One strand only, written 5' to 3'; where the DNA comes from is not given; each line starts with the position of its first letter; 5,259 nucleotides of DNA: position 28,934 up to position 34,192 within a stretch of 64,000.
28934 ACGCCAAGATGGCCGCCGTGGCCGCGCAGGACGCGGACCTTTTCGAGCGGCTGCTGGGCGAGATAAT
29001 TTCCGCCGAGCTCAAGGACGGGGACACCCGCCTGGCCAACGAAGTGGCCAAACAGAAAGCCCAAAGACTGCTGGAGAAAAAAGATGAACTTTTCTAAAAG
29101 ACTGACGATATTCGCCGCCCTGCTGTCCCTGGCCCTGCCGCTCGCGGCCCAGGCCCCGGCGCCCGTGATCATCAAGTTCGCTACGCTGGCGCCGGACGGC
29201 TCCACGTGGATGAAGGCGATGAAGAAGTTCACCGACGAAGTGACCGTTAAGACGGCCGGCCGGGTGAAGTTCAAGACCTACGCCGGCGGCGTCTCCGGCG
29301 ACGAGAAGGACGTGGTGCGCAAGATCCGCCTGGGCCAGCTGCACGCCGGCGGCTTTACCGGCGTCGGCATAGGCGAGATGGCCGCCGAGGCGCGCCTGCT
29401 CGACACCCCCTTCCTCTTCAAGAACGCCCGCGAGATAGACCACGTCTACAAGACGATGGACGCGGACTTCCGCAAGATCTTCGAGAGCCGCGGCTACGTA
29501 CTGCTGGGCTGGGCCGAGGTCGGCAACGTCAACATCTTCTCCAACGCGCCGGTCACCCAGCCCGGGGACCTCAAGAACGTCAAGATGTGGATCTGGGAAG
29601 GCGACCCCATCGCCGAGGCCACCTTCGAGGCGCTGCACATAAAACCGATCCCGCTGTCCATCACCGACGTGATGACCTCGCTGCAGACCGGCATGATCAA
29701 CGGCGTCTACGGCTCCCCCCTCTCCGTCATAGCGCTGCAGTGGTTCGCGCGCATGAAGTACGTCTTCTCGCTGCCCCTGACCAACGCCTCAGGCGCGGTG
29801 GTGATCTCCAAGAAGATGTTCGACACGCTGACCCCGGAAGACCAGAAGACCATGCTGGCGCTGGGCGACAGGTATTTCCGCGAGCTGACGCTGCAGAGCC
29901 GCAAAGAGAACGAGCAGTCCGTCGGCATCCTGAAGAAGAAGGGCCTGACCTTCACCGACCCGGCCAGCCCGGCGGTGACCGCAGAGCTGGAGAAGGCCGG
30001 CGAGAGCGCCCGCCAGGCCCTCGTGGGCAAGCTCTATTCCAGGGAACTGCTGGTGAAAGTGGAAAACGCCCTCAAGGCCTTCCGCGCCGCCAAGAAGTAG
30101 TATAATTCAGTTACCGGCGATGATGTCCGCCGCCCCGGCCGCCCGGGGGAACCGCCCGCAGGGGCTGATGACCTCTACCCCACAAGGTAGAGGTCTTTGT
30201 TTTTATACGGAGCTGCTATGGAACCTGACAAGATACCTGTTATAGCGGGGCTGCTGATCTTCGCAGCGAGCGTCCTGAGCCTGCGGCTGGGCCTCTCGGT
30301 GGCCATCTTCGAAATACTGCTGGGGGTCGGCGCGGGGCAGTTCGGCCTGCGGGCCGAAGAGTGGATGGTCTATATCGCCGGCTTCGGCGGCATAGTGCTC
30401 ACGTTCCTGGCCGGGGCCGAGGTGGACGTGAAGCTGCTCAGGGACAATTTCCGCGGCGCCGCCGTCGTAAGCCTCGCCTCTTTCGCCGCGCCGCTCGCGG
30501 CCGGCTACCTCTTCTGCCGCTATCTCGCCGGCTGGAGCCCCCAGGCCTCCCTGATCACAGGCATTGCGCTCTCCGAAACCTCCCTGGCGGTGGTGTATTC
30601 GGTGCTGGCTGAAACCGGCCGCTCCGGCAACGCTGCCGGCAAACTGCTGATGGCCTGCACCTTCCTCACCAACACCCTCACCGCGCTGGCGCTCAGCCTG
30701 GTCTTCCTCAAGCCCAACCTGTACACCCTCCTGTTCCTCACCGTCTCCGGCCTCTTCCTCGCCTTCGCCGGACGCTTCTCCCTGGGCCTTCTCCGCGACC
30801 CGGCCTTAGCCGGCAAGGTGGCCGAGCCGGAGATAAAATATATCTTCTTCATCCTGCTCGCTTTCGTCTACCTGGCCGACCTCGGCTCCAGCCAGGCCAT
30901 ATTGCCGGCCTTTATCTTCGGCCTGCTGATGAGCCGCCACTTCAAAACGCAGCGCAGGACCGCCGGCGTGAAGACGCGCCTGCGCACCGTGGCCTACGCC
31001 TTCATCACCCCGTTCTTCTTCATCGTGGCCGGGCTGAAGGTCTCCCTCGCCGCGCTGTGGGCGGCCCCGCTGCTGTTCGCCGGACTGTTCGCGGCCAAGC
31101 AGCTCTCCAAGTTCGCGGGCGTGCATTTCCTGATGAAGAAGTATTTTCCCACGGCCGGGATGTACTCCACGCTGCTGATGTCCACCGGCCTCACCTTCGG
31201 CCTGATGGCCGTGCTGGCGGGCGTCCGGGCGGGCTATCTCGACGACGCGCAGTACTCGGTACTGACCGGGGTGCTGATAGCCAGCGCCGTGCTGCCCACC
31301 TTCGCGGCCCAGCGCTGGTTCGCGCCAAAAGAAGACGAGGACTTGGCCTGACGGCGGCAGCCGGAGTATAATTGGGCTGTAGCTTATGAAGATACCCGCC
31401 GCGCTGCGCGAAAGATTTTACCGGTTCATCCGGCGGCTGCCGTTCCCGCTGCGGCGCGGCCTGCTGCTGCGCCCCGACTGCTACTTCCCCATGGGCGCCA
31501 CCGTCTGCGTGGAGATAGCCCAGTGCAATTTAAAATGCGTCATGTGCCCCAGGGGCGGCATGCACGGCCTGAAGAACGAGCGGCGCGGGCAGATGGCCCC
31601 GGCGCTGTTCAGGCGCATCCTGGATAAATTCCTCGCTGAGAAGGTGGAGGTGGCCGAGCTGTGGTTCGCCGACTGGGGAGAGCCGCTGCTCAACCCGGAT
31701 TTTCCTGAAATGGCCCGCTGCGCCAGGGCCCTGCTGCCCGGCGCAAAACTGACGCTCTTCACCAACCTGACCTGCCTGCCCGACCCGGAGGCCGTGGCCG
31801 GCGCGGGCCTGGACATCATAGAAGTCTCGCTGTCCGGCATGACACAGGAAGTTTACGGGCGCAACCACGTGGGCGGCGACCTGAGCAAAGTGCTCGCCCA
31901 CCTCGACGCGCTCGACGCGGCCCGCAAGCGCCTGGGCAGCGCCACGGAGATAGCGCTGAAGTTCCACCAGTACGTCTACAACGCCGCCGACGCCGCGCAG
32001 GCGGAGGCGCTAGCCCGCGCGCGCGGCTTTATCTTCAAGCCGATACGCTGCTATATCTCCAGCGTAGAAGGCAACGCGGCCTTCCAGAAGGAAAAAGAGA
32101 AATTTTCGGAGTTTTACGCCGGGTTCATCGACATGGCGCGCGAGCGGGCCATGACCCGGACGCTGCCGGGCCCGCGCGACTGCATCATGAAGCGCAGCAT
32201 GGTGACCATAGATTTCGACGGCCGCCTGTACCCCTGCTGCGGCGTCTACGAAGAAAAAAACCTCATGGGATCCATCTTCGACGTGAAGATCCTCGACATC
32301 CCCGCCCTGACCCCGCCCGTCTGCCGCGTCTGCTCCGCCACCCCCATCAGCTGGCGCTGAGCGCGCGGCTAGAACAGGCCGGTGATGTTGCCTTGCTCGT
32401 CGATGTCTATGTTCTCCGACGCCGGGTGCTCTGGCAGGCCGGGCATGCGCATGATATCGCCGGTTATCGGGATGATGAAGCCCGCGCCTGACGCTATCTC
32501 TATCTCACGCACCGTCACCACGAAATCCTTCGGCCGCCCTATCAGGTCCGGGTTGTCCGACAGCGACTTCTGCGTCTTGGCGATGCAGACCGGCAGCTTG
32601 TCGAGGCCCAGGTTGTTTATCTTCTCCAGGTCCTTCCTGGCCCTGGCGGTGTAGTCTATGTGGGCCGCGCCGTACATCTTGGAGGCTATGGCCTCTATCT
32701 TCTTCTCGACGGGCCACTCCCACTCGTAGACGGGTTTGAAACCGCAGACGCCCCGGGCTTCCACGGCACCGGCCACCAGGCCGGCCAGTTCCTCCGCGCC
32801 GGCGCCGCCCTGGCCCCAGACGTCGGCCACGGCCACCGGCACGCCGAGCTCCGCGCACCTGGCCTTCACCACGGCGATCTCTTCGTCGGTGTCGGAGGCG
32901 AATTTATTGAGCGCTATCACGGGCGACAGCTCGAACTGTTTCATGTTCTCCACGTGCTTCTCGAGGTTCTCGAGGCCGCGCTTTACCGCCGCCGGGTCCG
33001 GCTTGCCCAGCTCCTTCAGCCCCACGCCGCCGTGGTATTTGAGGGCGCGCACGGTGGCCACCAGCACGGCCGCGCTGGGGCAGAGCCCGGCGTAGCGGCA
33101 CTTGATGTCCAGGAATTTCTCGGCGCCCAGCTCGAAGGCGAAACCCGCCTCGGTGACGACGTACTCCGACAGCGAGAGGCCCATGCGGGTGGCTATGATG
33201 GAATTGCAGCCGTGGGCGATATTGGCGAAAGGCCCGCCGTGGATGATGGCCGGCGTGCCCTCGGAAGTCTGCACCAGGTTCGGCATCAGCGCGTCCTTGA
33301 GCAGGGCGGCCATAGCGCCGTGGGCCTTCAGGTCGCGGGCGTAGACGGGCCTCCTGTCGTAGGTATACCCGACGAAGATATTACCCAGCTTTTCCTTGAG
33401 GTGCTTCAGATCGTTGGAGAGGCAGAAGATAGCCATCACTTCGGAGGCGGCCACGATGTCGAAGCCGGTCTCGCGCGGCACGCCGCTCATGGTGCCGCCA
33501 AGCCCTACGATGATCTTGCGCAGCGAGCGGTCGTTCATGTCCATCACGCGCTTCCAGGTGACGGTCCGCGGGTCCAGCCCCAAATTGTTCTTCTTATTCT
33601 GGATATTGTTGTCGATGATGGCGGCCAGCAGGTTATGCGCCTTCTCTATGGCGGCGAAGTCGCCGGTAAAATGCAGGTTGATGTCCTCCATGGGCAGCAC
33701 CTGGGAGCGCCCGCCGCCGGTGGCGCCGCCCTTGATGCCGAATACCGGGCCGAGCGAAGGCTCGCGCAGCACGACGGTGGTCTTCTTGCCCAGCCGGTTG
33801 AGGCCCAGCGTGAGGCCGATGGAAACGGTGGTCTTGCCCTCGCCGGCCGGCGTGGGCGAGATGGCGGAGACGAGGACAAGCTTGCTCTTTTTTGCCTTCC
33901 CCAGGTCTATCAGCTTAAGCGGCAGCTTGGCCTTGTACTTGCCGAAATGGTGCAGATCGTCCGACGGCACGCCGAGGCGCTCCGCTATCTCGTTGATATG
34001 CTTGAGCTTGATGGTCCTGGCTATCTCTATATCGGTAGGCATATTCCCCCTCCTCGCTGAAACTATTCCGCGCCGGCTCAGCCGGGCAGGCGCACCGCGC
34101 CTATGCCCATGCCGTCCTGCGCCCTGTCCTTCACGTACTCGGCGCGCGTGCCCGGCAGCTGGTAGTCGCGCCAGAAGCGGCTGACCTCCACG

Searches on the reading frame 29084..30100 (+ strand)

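Call 49: search_protein_families(library=pfam, proteins=[window:29084-30100:+], max_evalue=0.00001)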
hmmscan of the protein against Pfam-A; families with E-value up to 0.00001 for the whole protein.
window:29084-30100:+ (338 aa): 1 family
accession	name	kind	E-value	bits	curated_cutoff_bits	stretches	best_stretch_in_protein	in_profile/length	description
PF03480.18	DctP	-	1.1e-40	140.2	23.4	1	32-307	1-276/286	Bacterial extracellular solute-binding protein, family 7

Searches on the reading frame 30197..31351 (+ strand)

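Call 49: search_protein_families(library=pfam, proteins=[window:30197-31351:+], max_evalue=0.00001)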
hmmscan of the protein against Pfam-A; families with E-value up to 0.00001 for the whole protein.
window:30197-31351:+ (384 aa): 1 family
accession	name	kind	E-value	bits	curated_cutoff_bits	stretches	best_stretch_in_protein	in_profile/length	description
PF00999.27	Na_H_Exchanger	-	6.2e-32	111.3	26.2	1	20-367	5-370/375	Sodium/hydrogen exchanger, transmembrane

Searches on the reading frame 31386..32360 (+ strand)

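Call 49: search_protein_families(library=pfam, proteins=[window:31386-32360:+], max_evalue=0.00001)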
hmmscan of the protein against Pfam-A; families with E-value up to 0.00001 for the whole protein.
window:31386-32360:+ (324 aa): 1 family
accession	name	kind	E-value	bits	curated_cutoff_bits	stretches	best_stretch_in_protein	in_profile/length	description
PF04055.27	Radical_SAM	-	1.3e-10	42.2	29.5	1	46-179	6-139/166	Radical SAM superfamily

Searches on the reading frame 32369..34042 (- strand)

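Call 49: search_protein_families(library=pfam, proteins=[window:32369-34042:-], max_evalue=0.00001)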
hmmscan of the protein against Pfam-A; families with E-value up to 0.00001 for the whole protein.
window:32369-34042:- (557 aa): 1 family
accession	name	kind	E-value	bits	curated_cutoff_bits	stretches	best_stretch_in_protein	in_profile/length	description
PF01268.25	FTHFS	-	2.3e-256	851.8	27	1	3-557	2-556/556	Formate--tetrahydrofolate ligase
